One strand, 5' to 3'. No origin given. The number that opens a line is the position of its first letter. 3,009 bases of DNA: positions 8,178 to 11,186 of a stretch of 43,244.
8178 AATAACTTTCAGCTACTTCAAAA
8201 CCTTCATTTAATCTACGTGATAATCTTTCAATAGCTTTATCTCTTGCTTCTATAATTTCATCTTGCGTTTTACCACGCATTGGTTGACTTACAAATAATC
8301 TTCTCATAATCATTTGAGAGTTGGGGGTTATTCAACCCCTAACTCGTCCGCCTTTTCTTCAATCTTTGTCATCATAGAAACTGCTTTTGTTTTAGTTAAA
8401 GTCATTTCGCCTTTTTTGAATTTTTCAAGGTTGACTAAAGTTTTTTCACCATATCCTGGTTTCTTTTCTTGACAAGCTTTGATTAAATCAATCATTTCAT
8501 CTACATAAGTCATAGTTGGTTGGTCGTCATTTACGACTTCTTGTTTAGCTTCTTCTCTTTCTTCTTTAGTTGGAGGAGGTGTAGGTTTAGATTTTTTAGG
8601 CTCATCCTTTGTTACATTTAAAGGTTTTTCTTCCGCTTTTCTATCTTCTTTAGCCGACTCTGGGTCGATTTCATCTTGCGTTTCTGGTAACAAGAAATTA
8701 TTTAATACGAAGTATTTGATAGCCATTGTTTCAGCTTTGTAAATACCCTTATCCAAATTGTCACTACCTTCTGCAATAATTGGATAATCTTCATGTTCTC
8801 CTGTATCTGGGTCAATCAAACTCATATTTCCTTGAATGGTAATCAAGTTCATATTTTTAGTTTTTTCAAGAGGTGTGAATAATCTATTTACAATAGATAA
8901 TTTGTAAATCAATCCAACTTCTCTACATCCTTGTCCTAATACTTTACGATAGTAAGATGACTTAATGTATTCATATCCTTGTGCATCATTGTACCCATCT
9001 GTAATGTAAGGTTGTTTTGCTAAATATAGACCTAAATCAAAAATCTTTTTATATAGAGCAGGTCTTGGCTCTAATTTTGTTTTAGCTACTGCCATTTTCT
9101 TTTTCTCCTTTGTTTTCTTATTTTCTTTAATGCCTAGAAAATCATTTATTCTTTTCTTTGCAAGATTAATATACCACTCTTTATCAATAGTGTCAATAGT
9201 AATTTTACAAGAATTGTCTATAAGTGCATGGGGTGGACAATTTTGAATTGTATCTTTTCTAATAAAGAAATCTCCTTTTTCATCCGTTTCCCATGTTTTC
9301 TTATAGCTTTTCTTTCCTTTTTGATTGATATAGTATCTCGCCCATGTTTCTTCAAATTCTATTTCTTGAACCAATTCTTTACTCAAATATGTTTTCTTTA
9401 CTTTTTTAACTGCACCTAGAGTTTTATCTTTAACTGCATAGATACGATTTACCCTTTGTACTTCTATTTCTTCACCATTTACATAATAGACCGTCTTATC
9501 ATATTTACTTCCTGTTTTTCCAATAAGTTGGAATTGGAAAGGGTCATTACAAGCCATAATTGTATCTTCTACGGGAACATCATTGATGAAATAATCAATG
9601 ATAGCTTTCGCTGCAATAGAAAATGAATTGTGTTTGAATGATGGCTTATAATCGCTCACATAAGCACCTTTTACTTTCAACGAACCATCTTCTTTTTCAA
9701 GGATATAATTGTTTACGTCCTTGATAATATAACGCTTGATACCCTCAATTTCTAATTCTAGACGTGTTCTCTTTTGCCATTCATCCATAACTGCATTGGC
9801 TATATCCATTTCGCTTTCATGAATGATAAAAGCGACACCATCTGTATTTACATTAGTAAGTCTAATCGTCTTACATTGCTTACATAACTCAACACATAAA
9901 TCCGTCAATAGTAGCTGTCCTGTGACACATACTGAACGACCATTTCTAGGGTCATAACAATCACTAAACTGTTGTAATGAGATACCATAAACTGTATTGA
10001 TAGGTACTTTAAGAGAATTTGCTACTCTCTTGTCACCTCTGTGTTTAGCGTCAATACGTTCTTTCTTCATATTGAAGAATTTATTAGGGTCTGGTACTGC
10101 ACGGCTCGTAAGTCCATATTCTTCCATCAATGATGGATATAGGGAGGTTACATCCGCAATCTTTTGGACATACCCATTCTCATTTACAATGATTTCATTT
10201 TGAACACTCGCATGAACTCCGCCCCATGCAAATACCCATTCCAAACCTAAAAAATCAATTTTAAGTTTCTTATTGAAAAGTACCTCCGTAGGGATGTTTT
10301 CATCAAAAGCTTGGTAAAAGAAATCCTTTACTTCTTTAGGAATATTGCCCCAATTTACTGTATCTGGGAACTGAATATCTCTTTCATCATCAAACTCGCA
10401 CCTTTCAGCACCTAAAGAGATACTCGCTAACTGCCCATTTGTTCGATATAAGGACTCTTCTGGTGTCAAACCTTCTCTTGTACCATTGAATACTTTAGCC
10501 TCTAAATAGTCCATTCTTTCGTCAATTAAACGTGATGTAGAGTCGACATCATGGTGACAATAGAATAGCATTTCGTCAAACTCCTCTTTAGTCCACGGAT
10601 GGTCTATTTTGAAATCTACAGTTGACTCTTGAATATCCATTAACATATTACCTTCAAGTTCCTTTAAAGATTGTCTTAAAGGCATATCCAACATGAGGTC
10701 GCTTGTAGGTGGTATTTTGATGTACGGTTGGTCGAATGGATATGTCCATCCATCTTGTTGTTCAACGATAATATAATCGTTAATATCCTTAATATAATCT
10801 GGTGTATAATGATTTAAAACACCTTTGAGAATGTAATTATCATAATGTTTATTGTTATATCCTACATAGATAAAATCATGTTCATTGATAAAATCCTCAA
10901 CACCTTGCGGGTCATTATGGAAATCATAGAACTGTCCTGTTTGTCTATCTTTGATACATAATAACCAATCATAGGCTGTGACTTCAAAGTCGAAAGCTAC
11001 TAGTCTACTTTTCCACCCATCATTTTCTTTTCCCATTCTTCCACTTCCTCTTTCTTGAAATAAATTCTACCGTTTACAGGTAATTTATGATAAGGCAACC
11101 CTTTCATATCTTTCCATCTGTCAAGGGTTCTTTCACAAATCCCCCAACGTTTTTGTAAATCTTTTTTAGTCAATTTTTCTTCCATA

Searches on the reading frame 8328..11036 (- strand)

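Call 28: search_protein_families(library=pfam, proteins=[window:8328-11036:-], max_evalue=0.001)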
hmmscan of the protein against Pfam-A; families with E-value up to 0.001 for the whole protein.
window:8328-11036:- (902 aa): 0 families

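Call 70: search_protein_families(library=phrogs, proteins=[window:8328-11036:-], max_evalue=0.001)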
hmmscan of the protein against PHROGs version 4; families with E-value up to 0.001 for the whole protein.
window:8328-11036:- (902 aa): 4 families
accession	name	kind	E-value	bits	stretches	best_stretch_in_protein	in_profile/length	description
phrog_1252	-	DNA, RNA and nucleotide metabolism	1.3e-133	447.9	1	11-643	53-661/663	DNA polymerase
phrog_18505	-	DNA, RNA and nucleotide metabolism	3e-24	86.9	1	339-548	37-251/349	DNA polymerase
phrog_155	-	DNA, RNA and nucleotide metabolism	8.8e-10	39.7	1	680-896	85-268/308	Erf-like ssDNA annealing protein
phrog_34803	-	unknown function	6.6e-05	23.5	1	396-512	10-125/244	-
